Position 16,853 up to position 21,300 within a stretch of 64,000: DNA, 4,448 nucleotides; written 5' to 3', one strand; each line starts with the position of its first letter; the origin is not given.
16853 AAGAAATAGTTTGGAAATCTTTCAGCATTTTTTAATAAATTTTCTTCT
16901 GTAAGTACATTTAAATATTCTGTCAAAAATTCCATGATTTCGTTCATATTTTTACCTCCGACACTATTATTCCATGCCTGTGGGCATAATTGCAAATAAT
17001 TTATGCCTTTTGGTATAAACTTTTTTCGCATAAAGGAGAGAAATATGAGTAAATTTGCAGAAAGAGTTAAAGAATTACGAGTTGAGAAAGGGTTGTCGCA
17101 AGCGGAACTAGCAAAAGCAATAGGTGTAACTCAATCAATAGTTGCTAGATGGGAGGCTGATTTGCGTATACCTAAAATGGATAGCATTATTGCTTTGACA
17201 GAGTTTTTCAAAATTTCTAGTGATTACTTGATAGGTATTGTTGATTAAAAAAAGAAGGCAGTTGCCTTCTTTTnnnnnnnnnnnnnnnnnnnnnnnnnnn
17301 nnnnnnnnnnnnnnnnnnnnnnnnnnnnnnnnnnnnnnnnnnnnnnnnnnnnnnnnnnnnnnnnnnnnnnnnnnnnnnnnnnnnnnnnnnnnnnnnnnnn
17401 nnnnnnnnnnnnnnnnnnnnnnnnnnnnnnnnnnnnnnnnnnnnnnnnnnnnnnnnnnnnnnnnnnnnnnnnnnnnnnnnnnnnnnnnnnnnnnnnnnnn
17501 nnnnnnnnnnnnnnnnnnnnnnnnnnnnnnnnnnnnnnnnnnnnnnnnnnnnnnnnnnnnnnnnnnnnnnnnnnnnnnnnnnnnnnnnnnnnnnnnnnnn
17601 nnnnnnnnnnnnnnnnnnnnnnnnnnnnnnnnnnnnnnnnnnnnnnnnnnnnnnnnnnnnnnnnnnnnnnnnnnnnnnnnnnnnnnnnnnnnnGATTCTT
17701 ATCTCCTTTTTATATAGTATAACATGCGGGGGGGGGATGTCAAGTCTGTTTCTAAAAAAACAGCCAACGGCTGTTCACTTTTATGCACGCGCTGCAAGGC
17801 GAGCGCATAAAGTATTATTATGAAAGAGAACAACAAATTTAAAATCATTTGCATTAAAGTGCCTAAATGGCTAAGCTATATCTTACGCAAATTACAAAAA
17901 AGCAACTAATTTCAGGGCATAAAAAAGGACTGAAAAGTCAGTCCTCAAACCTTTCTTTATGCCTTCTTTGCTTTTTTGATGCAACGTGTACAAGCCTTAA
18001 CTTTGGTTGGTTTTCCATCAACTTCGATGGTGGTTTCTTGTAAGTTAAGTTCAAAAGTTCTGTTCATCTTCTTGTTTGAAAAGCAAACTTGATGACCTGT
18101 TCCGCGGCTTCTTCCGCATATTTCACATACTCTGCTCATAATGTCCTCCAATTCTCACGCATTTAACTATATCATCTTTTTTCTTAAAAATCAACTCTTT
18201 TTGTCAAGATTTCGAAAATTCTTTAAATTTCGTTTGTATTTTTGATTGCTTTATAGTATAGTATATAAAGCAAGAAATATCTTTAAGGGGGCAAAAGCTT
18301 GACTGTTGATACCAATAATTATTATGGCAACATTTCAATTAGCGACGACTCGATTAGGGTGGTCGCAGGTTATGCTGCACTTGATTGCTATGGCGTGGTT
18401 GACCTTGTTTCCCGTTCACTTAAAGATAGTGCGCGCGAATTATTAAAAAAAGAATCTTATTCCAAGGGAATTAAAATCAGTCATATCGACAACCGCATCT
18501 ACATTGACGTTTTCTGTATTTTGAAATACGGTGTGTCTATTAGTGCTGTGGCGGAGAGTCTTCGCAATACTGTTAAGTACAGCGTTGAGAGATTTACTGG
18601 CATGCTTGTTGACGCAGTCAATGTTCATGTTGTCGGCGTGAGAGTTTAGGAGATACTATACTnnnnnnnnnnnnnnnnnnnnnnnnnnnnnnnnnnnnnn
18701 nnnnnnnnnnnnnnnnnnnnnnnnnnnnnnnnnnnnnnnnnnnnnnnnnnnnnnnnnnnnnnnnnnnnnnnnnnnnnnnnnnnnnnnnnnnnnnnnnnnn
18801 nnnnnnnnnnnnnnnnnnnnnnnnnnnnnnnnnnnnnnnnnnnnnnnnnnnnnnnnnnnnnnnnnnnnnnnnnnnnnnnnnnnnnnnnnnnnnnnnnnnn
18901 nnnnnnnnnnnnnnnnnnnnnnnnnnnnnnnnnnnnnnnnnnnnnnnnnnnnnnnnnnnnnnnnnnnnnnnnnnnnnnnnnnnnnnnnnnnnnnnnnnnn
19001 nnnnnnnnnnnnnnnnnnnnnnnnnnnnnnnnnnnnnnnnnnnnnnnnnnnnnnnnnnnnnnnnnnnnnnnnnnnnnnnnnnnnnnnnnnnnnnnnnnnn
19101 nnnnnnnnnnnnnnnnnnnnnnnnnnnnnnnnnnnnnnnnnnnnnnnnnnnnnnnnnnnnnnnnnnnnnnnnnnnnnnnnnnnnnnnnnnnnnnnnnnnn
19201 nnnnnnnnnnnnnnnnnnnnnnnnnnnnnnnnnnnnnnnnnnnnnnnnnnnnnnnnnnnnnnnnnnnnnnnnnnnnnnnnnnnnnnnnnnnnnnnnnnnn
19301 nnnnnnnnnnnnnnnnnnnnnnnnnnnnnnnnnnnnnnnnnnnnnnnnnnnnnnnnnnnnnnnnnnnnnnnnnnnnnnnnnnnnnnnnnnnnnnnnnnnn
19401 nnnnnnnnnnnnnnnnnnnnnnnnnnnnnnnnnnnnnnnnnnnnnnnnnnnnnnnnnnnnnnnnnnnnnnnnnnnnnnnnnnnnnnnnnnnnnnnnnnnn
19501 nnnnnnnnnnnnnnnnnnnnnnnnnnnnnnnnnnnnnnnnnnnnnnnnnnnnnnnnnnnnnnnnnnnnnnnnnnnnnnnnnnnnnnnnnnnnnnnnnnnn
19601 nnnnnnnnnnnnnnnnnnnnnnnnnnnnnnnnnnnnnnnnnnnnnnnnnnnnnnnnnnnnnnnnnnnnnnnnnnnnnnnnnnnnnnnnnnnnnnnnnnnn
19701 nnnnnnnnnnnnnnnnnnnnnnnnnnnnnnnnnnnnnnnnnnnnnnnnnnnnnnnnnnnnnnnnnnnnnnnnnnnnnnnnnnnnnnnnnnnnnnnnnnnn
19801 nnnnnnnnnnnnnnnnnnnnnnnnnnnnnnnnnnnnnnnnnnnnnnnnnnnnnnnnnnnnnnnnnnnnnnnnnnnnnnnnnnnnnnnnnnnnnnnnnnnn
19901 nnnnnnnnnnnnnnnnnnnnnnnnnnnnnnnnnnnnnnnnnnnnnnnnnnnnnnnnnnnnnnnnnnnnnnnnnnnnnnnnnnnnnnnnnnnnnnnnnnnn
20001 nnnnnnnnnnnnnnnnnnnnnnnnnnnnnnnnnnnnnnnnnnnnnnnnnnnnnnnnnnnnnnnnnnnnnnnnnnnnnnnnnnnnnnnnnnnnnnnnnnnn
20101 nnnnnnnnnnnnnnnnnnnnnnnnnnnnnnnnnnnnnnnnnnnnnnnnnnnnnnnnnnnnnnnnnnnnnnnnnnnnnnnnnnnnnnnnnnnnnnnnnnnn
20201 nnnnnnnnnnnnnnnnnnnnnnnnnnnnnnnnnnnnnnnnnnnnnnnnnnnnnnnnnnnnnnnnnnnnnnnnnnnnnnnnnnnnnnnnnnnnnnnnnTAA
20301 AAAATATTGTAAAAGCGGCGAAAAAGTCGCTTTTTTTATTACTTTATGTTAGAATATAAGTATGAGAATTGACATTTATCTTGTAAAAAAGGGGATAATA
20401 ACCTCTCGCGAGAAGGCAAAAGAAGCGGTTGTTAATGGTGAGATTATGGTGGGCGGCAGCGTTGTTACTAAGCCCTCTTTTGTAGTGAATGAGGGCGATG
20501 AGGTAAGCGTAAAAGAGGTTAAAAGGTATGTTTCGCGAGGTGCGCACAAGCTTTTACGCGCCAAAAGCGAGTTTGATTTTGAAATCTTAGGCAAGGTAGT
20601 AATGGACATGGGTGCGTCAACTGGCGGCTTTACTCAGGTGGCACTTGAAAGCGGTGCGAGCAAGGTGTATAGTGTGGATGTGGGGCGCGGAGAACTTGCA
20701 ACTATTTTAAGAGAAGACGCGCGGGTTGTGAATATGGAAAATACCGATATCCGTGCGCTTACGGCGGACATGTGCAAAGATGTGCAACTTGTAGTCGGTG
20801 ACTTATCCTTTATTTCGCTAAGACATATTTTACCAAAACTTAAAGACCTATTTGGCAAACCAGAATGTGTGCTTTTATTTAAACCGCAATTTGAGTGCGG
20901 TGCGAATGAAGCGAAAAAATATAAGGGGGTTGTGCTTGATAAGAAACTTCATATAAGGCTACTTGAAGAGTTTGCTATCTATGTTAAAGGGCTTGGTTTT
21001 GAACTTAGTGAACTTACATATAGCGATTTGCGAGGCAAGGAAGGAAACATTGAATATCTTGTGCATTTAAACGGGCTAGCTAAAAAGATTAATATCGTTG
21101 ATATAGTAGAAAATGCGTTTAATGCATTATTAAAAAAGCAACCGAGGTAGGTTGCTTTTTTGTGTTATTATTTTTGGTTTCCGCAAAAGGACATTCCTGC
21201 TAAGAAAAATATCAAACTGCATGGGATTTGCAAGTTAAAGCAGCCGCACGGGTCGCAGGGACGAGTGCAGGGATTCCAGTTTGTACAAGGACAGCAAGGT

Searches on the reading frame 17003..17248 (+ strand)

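Call 92: search_protein_families(library=pfam, proteins=[window:17003-17248:+], max_evalue=0.001)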
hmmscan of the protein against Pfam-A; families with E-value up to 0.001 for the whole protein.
window:17003-17248:+ (81 aa): 6 families
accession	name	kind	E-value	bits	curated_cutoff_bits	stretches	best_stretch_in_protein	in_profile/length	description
PF01381.28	HTH_3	-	1.5e-16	60.6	23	1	22-76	1-55/55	Helix-turn-helix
PF12844.13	HTH_19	-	9.7e-10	38.7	30.2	1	20-77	2-59/64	Helix-turn-helix domain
PF13560.12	HTH_31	-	1.4e-09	38.5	27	1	18-70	2-55/64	Helix-turn-helix domain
PF22495.2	HTH_92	-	4.8e-06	26.2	27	1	23-58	1-36/45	RsaL-like HTH domain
PF05269.17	Phage_CII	-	2.2e-05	25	21.3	1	31-69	24-61/91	Bacteriophage CII protein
PF13443.12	HTH_26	-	0.00039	21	22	1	22-71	2-52/63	Cro/C1-type HTH DNA-binding domain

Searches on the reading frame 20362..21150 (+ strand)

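Call 92: search_protein_families(library=pfam, proteins=[window:20362-21150:+], max_evalue=0.001)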
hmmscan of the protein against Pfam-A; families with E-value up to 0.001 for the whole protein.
window:20362-21150:+ (262 aa): 3 families
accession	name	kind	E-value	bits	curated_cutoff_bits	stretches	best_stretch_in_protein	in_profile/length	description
PF01728.25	FtsJ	-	9.8e-39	133.6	24.1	1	56-237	1-180/181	FtsJ-like methyltransferase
PF01479.30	S4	-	2.1e-12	47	22.8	1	1-48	1-48/48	S4 domain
PF22421.1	SYY_C-terminal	-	0.00018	21.8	27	1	6-49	24-67/83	Tyrosine--tRNA ligase SYY-like C-terminal domain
